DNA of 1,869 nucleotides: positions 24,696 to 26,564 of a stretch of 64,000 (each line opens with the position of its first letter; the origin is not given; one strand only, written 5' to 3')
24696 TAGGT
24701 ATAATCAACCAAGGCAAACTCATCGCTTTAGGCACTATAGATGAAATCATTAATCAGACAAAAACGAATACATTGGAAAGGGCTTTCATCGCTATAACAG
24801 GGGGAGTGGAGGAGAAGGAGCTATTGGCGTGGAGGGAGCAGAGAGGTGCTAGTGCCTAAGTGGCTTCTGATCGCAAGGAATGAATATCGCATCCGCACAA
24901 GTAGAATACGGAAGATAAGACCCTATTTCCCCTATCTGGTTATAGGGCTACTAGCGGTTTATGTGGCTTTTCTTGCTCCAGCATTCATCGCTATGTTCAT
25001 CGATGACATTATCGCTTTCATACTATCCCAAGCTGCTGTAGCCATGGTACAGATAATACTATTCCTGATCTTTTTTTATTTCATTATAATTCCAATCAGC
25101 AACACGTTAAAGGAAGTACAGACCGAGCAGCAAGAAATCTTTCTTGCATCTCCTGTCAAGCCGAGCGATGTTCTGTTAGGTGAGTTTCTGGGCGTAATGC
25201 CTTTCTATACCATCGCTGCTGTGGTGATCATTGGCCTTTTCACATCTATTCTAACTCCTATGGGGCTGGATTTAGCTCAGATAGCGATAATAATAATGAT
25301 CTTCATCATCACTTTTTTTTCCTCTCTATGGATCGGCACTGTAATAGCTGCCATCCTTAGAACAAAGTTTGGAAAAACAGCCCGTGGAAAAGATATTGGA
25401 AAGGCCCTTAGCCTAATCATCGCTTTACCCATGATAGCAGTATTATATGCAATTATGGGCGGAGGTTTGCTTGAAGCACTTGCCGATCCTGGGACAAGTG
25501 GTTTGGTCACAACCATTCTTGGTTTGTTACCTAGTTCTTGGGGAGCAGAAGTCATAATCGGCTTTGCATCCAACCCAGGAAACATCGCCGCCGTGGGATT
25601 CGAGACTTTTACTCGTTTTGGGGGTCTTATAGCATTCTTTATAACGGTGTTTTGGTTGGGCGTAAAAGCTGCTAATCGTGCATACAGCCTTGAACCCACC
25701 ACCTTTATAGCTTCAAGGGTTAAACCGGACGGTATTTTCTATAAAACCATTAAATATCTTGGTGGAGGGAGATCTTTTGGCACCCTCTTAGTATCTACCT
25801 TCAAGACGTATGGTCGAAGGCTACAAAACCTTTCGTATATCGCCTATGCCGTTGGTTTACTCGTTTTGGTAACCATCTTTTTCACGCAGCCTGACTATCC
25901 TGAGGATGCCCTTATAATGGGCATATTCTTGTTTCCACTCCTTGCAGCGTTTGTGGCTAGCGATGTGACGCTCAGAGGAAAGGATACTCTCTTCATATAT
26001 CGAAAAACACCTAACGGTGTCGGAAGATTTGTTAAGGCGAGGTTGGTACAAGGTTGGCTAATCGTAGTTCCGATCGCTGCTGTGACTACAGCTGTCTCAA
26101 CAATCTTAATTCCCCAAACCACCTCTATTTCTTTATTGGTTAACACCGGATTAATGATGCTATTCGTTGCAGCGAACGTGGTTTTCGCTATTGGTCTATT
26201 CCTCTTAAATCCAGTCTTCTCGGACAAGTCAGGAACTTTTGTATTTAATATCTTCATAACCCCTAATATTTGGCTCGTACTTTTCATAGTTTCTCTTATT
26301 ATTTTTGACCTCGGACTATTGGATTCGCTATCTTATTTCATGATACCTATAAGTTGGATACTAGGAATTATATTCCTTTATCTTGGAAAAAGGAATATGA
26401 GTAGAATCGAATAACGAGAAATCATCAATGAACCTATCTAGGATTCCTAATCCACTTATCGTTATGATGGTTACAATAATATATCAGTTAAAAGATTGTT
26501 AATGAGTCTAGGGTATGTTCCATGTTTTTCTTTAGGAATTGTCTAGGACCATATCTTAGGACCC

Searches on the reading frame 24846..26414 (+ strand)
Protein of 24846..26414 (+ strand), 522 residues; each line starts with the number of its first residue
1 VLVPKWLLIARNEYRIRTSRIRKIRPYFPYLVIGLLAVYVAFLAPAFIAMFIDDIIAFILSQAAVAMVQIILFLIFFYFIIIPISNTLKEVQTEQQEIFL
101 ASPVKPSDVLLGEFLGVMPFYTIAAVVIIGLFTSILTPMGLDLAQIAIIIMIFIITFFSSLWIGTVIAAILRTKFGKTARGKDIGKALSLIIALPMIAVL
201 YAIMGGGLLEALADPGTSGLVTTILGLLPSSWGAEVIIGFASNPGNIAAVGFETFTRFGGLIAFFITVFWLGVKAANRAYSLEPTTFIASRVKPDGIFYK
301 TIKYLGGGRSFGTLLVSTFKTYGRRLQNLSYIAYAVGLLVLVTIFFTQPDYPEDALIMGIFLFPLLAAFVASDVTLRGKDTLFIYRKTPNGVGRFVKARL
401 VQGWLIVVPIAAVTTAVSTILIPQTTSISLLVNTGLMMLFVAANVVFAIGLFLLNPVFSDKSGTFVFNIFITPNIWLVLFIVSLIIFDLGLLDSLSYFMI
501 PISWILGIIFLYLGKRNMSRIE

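Call 22: search_protein_families(library=pfam, proteins=[window:24846-26414:+], max_evalue=0.001)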
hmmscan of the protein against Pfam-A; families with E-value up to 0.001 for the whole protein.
window:24846-26414:+ (522 aa): 1 family
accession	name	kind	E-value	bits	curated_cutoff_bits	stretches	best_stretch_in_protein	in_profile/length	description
PF12698.13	ABC2_membrane_3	-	5.5e-08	32.7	31.6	1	66-273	163-346/347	ABC-2 family transporter protein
